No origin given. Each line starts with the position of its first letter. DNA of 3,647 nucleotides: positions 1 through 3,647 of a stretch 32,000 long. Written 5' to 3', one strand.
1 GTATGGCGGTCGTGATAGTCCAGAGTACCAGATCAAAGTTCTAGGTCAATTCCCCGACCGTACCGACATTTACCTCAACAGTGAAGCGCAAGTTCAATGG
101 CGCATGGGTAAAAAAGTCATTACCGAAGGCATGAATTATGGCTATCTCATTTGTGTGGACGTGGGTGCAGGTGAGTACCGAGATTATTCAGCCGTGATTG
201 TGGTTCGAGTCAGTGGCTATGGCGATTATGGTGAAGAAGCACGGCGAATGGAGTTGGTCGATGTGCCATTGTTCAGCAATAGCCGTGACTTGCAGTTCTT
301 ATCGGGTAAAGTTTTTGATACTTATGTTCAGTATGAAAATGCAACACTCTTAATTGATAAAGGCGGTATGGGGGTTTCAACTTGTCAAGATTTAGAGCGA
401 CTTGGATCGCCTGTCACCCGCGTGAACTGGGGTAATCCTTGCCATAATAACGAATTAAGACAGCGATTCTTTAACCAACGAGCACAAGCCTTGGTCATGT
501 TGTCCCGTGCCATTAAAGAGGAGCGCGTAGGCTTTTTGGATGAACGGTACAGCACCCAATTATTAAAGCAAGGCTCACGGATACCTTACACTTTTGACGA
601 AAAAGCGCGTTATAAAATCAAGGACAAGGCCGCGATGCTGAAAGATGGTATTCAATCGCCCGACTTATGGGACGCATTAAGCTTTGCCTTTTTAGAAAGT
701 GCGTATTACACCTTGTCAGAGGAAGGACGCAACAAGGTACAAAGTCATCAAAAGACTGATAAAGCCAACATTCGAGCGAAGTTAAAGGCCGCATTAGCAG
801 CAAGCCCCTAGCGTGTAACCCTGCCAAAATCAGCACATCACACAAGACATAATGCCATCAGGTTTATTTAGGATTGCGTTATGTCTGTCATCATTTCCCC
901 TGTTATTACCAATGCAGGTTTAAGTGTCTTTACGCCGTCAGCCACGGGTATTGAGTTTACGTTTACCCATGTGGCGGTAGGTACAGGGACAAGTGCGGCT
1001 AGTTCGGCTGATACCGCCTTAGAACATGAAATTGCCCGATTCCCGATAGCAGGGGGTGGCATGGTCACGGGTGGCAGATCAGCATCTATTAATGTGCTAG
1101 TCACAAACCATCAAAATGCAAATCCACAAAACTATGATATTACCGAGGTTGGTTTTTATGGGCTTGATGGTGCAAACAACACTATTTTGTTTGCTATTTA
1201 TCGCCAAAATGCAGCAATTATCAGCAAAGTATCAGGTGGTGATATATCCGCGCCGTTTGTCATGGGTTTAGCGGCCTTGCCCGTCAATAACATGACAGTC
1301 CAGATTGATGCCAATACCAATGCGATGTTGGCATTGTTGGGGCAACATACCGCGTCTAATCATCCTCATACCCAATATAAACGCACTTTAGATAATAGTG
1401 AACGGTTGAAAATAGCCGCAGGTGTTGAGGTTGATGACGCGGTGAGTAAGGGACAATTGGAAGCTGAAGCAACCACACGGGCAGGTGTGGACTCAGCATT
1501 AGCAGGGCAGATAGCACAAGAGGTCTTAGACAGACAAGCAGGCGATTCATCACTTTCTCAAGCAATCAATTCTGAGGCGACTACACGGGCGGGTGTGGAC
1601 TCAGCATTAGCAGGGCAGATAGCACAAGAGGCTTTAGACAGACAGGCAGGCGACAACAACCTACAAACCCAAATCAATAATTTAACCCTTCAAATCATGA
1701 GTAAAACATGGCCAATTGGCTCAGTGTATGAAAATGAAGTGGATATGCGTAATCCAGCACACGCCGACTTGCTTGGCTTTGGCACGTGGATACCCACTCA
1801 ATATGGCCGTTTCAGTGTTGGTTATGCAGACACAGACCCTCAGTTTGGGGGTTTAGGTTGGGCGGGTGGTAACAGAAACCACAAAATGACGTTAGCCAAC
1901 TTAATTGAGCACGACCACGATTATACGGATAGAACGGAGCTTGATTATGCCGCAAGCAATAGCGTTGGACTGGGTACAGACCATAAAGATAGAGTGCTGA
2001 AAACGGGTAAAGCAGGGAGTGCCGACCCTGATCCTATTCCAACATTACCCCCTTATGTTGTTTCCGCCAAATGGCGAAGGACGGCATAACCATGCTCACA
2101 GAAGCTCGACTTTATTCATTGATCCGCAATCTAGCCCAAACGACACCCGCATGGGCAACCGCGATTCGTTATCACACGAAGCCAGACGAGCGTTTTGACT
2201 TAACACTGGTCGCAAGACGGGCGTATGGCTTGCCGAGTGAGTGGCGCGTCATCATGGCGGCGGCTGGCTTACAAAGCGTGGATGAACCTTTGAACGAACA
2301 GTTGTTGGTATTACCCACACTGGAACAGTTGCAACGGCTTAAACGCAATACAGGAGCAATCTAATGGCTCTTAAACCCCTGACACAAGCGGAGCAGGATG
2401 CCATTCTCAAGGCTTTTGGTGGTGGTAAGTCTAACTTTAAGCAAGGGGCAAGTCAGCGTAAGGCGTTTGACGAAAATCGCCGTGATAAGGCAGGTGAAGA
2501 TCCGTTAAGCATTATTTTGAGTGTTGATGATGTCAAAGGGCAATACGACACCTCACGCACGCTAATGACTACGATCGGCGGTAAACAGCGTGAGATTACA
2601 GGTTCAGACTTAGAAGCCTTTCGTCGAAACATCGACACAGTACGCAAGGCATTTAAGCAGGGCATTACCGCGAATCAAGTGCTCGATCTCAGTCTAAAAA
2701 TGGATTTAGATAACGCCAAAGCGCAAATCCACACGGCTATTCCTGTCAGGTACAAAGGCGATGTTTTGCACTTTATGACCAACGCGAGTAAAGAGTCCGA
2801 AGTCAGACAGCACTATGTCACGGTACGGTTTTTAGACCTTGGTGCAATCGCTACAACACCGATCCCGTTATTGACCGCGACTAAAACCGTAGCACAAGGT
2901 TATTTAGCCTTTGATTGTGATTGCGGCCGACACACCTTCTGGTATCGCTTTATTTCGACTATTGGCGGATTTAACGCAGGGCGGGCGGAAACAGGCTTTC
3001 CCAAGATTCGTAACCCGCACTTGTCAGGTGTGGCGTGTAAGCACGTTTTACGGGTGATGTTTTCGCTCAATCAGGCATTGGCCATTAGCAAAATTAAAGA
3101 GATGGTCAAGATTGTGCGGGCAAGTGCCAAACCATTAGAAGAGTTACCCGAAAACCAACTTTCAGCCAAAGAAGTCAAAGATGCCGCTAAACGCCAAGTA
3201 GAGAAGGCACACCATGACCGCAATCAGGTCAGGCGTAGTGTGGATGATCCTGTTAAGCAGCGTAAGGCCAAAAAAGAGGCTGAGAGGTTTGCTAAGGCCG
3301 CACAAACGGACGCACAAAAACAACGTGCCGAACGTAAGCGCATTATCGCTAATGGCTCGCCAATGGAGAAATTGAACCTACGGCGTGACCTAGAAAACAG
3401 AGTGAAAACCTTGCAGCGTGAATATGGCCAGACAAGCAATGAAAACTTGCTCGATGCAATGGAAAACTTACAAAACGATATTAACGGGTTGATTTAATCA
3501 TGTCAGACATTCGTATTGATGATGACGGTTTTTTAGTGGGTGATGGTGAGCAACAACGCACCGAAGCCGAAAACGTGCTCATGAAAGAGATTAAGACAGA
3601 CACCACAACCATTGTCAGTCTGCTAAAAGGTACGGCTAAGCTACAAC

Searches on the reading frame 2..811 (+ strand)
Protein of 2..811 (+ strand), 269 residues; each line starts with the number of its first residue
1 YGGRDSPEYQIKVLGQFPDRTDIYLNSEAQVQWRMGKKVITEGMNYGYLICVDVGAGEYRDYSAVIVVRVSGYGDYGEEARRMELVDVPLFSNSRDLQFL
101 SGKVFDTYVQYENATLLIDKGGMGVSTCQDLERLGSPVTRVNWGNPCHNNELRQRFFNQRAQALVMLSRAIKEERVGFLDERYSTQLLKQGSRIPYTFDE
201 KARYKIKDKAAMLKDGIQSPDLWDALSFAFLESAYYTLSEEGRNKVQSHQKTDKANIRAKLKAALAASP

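Call 6: search_protein_families(library=phrogs, proteins=[window:104-811:+])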
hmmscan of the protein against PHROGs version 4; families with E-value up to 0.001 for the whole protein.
window:104-811:+ (235 aa): 1 family
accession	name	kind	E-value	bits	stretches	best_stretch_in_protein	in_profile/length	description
phrog_2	-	head and packaging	1.7e-06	28.1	1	11-208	479-597/807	terminase large subunit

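Call 7: search_protein_families(library=pfam, proteins=[window:104-811:+], max_evalue=0.01)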
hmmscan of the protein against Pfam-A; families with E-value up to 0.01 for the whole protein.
window:104-811:+ (235 aa): 0 families

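Call 57: find_related_loci(query=window:2-811:+, collection=viral_contigs, flank=10000)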
Query window:2-811:+ (269 aa) in viral_contigs; peptide patterns used: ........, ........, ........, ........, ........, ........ (x = any residue, [..] = any of these).
6 stretches matched a pattern; 2 encode a relative of the query (tblastn E <= 1e-3); 2 distinct loci.
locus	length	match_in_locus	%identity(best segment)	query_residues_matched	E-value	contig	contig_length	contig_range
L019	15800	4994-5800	86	1-269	3e-155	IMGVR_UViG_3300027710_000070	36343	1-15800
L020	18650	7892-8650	87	1-253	2e-155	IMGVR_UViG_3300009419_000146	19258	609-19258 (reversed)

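Call 61: search_protein_families(library=phrogs, proteins=[L020:590-1237:+, L020:1306-1791:+, L020:1795-2220:+, L020:2204-3085:+, L020:3061-3723:+, L020:3764-4582:+, L020:4692-6263:+, L020:6232-7158:+, L020:7115-8701:+], max_evalue=0.00001)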
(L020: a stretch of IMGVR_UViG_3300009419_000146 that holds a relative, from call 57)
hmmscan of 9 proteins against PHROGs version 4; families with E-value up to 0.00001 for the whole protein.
L020:590-1237:+ (215 aa): 1 family
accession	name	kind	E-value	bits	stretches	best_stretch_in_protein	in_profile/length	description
phrog_4620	-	unknown function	8.4e-51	174.1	1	17-205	12-196/353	-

L020:1306-1791:+ (161 aa): 1 family
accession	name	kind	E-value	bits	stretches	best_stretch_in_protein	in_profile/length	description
phrog_1120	-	tail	2.9e-32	112.5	1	6-158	10-166/170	tail tube protein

L020:1795-2220:+ (141 aa): 1 family
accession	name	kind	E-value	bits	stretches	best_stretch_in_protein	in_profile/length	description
phrog_5551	-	unknown function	2.3e-30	106.5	1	1-131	15-140/147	-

L020:2204-3085:+ (293 aa): 1 family
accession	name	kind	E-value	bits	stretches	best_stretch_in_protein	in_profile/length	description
phrog_1390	-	tail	1.2e-39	137.5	1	6-291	14-326/328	tail protein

L020:3061-3723:+ (220 aa): 1 family
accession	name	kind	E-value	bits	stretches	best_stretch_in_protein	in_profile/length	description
phrog_11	-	tail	3.5e-06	25.3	1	5-212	13-176/1960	baseplate spike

L020:3764-4582:+ (272 aa): 0 families

L020:4692-6263:+ (523 aa): 2 families
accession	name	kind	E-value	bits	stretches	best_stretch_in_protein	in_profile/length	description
phrog_1497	-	head and packaging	5.7e-153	511.6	1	60-515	57-521/549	portal protein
phrog_17253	-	unknown function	2e-08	35.3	1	67-183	86-204/215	-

L020:6232-7158:+ (308 aa): 3 families
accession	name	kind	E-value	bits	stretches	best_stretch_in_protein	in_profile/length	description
phrog_24337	-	unknown function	1.4e-30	107.9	1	29-301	40-290/292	-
phrog_7274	-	unknown function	3.3e-12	47.6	1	149-240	91-182/227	-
phrog_1842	-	tail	1.1e-08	36.2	1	153-247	60-153/204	tail tube protein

L020:7115-8701:+ (528 aa): 4 families
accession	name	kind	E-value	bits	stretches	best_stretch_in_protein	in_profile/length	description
phrog_5902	-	unknown function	8.4e-71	240.1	1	16-328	2-306/359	-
phrog_2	-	head and packaging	1.6e-35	124.1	1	53-496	265-596/807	terminase large subunit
phrog_20197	-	unknown function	4.1e-19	70.1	1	16-157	2-136/158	-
phrog_34449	-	unknown function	3.2e-17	63.8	1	20-79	7-60/241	-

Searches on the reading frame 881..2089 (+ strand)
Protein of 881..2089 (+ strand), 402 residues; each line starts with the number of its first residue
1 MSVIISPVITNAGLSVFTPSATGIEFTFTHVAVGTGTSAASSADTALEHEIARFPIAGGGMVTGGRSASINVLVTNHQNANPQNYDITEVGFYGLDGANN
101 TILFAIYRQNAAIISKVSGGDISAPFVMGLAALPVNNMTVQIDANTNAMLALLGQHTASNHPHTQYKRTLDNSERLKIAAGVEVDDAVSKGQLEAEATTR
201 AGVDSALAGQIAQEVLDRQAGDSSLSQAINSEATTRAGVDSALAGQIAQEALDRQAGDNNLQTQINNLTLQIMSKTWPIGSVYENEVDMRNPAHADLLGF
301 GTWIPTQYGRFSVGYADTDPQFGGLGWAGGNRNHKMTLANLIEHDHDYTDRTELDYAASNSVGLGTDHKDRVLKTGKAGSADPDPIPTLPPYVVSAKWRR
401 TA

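Call 6: search_protein_families(library=phrogs, proteins=[window:881-2089:+])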
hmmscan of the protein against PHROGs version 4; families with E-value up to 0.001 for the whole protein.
window:881-2089:+ (402 aa): 13 families
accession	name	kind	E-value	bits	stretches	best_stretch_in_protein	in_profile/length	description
phrog_3737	-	tail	3.3e-20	73.7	1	2-253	3-250/270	tail fiber protein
phrog_4545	-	unknown function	1.3e-18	68.2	1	8-171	6-166/511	-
phrog_5717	-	tail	7.6e-15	55.2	1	211-402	935-1150/1150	tail protein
phrog_958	-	tail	2.9e-08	33.5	1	258-323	440-504/606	baseplate wedge subunit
phrog_24267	-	unknown function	8.3e-08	33.2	1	270-402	137-266/266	-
phrog_7037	-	tail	9.6e-08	32.5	1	8-163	9-168/480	tail fiber protein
phrog_6465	-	tail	1.3e-06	29.2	1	254-347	95-195/281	tail protein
phrog_37064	-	tail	1.3e-06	27.4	1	188-267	961-1039/1491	tail fiber protein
phrog_5417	-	unknown function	2e-05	25.5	1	8-105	34-133/156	-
phrog_6162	-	tail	2.3e-05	23.5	1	7-265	12-257/1060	tail fiber protein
phrog_4176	-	tail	3.2e-05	24.6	1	8-92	37-124/309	tail fiber protein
phrog_20420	-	head and packaging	0.0001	22.6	1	20-108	21-115/297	virion structural protein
phrog_9116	-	tail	0.00018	21.4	1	304-356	111-166/455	tail protein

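Call 7: search_protein_families(library=pfam, proteins=[window:881-2089:+], max_evalue=0.01)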
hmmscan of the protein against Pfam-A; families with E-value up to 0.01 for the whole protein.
window:881-2089:+ (402 aa): 1 family
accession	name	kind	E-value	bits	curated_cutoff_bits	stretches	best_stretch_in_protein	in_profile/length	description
PF21939.1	Gp10_C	-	5.5e-15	57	27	1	273-401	2-139/139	Baseplate structural protein Gp10, C-terminal domain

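Call 43: find_encoding_contigs(protein=window:881-2089:+, flank=10000, max_places=4)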
Protein window:881-2089:+ (402 aa): no gene with exactly this product is on record in the collection.

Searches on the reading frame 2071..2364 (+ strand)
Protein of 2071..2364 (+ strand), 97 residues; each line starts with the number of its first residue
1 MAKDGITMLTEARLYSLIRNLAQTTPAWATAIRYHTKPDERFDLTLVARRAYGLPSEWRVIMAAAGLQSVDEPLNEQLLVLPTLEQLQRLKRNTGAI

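Call 6: search_protein_families(library=phrogs, proteins=[window:2071-2364:+])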
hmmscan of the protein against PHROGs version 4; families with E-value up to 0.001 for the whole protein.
window:2071-2364:+ (97 aa): 1 family
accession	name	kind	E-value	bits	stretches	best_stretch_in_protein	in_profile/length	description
phrog_1269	-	tail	4.6e-18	65.5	1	11-95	6-90/99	baseplate wedge subunit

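Call 7: search_protein_families(library=pfam, proteins=[window:2071-2364:+], max_evalue=0.01)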
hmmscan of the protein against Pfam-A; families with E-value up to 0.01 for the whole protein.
window:2071-2364:+ (97 aa): 0 families

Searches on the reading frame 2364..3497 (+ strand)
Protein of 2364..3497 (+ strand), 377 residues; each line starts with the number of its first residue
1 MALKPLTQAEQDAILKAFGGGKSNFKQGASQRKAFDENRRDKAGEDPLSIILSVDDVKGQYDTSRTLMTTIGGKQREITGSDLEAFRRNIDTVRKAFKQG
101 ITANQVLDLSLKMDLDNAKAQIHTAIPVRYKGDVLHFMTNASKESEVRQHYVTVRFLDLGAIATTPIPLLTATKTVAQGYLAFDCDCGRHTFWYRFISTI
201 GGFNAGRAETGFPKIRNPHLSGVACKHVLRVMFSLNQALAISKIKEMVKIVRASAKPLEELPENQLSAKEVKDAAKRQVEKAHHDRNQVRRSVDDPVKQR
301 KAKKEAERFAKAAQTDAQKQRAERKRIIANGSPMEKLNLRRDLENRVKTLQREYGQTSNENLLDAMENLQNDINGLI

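Call 6: search_protein_families(library=phrogs, proteins=[window:2364-3497:+])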
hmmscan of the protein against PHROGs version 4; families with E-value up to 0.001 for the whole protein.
window:2364-3497:+ (377 aa): 2 families
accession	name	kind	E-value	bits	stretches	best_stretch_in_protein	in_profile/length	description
phrog_4315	-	unknown function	2.6e-85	287.8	1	27-332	33-341/370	-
phrog_1722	-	tail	2.5e-36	126.6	1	72-329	64-336/410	tail protein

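Call 7: search_protein_families(library=pfam, proteins=[window:2364-3497:+], max_evalue=0.01)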
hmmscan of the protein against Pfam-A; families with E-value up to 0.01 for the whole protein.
window:2364-3497:+ (377 aa): 0 families

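Call 13: search_dna_similar(query=window:2364-3497:+, collection=phages, mode=protein)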
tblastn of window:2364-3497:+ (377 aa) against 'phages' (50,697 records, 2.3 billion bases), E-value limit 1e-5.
Records with a match: 23; places in all: 23; records where one place covers at least 80% of the query: 0.
Best place of each record, by identity: <60% 23.
By first word of the organism name: Escherichia 15; Salmonella 2; Enterobacteria 2; Acinetobacter 1; Xanthomonas 1; Punavirus 1; Cronobacter 1.
By host as written in the record: Escherichia coli 8; - 5; Escherichia coli C600 2; Salmonella enterica subsp. enterica serovar Indiana J46 2; Escherichia sp. STEC O157 2; Acinetobacter baumannii 1; Xanthomonas campestris pv. campestris str. 8004 1; Escherichia coli strain MG1655 Z1 1; and 1 more.
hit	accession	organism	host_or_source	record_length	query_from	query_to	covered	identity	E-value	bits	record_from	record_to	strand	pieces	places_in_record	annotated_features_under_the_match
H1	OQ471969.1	Acinetobacter phage vB_AbaM_ABMM1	Acinetobacter baumannii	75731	47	249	54%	42.2%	6e-49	182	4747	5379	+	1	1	tail protein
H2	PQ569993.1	Xanthomonas phage Rb1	Xanthomonas campestris pv. campestris ...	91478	59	238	48%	45.6%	1e-46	176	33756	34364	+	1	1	transcriptional regulator MvaT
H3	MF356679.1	Escherichia phage D6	Escherichia coli C600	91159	78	238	43%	36.0%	2e-23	107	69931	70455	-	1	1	tail protein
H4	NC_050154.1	Escherichia phage D6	Escherichia coli C600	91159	78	238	43%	36.0%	2e-23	107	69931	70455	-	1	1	tail protein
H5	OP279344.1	Escherichia phage P1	Escherichia coli strain MG1655 Z1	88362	73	232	42%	33.3%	7e-20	97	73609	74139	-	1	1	hypothetical protein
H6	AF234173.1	Escherichia phage P1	-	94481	73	232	42%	33.3%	7e-20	97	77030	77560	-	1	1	25: gp25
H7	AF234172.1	Escherichia phage P1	-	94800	73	232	42%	33.3%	7e-20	97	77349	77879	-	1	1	25: gp25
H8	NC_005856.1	Escherichia phage P1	Escherichia coli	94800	73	232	42%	33.3%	7e-20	97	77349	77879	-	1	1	25: tail protein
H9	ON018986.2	Escherichia phage JL22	Escherichia coli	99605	73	232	42%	33.3%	7e-20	97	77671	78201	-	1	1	hypothetical protein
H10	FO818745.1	Escherichia phage RCS47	Escherichia coli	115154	73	232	42%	33.3%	1e-19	97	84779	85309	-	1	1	25: tail stability protein Gp25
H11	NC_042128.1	Escherichia phage RCS47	Escherichia coli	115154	73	232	42%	33.3%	1e-19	97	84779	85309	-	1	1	25: tail protein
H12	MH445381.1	Escherichia phage P1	Escherichia coli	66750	73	232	42%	33.3%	1e-19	97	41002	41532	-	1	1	hypothetical protein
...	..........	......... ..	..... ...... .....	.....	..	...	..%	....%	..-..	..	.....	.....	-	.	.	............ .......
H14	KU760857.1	Salmonella phage SJ46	Salmonella enterica subsp. enterica ...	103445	73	232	42%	33.3%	1e-19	97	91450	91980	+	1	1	tail protein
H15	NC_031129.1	Salmonella phage SJ46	Salmonella enterica subsp. enterica ...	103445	73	232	42%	33.3%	1e-19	97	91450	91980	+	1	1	tail protein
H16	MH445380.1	Escherichia phage P1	Escherichia coli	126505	73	232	42%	33.3%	1e-19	97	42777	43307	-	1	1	hypothetical protein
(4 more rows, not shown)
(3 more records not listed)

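Call 41: get_annotated_region(hit=H1, flank=20000)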
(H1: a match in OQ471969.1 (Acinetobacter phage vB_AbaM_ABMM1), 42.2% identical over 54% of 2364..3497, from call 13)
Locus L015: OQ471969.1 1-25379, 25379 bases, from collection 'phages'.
description: Acinetobacter phage vB_AbaM_ABMM1, complete genome.
organism: Acinetobacter phage vB_AbaM_ABMM1 (NCBI taxid 3032412)
taxonomy: Viruses; Duplodnaviria; Heunggongvirae; Uroviricota; Caudoviricetes
host: Acinetobacter baumannii; source: -; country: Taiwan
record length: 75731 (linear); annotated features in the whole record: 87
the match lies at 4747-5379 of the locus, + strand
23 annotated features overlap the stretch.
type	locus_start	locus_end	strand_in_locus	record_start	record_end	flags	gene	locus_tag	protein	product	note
repeat_region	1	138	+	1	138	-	-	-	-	-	-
CDS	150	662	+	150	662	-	-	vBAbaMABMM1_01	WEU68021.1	hypothetical protein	-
CDS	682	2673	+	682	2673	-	-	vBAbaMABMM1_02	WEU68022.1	terminase large subunit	-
CDS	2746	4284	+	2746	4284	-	-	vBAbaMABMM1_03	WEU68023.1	tail-collar fiber protein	-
CDS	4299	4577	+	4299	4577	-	-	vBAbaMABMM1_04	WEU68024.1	baseplate wedge subunit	-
CDS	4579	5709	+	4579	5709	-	-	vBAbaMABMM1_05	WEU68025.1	tail protein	-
CDS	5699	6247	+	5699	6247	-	-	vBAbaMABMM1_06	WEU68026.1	hypothetical protein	-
CDS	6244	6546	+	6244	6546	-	-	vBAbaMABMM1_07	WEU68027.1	hypothetical protein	-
CDS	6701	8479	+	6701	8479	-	-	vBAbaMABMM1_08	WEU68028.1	head vertex protein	-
CDS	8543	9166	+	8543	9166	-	-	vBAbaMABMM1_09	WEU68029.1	hypothetical protein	-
CDS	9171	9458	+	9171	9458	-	-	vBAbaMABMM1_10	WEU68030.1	hypothetical protein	-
CDS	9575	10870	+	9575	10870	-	-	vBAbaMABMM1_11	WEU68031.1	tail sheath protein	-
CDS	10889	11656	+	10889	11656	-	-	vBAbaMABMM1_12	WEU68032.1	hypothetical protein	-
CDS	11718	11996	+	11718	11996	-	-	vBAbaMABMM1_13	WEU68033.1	tail sheath protein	-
CDS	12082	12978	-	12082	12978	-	-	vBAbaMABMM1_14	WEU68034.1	antirepressor N-terminal domain-containing protein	-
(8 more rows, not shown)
